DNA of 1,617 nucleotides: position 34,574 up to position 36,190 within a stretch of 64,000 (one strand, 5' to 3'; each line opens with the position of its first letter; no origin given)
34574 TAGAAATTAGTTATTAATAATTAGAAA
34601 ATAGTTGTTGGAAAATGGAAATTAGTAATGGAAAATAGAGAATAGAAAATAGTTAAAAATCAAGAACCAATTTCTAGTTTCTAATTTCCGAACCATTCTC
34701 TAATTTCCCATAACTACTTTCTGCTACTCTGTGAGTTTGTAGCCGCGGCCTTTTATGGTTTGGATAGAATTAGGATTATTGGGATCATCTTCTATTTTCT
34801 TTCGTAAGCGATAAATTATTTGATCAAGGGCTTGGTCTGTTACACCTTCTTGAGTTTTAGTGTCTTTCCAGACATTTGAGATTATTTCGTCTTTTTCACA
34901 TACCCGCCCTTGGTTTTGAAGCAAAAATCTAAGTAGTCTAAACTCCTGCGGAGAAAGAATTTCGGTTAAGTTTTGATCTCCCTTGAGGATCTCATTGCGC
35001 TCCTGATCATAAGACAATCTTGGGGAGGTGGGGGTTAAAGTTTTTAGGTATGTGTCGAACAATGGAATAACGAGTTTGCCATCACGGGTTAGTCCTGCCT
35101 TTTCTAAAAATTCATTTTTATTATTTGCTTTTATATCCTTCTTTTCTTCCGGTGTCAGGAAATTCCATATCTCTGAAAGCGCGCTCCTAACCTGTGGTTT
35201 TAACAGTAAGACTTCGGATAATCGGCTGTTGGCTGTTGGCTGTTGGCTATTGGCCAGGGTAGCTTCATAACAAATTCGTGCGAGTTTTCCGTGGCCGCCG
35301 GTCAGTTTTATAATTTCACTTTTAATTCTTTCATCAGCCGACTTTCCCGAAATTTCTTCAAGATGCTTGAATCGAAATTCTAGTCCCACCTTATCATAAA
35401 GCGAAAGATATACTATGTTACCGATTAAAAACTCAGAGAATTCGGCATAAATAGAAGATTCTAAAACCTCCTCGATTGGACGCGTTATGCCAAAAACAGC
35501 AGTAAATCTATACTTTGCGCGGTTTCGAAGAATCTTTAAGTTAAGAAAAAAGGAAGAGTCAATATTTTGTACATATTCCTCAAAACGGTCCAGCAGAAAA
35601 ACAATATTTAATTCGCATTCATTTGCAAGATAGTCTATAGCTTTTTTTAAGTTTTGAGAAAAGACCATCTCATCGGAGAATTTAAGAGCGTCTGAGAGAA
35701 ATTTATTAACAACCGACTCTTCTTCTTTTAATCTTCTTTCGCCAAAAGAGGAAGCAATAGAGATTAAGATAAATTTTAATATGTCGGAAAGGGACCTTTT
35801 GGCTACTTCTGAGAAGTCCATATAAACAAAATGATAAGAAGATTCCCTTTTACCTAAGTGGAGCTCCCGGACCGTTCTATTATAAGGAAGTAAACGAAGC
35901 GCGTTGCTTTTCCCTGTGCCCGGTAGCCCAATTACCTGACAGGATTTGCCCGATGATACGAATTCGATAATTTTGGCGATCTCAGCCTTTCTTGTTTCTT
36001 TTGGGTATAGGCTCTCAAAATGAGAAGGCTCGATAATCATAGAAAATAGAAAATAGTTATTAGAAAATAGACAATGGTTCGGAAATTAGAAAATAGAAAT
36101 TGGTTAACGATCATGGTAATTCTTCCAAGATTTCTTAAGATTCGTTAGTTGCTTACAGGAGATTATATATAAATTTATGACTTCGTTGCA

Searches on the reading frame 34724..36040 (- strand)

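Call 43: search_protein_families(library=pfam, proteins=[window:34724-36040:-], max_evalue=0.00001)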
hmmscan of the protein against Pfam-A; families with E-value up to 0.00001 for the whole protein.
window:34724-36040:- (438 aa): 1 family
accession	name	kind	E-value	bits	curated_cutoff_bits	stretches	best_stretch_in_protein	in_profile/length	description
PF00486.34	Trans_reg_C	-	9.5e-23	80.5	26.2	1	362-436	6-77/77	Transcriptional regulatory protein, C terminal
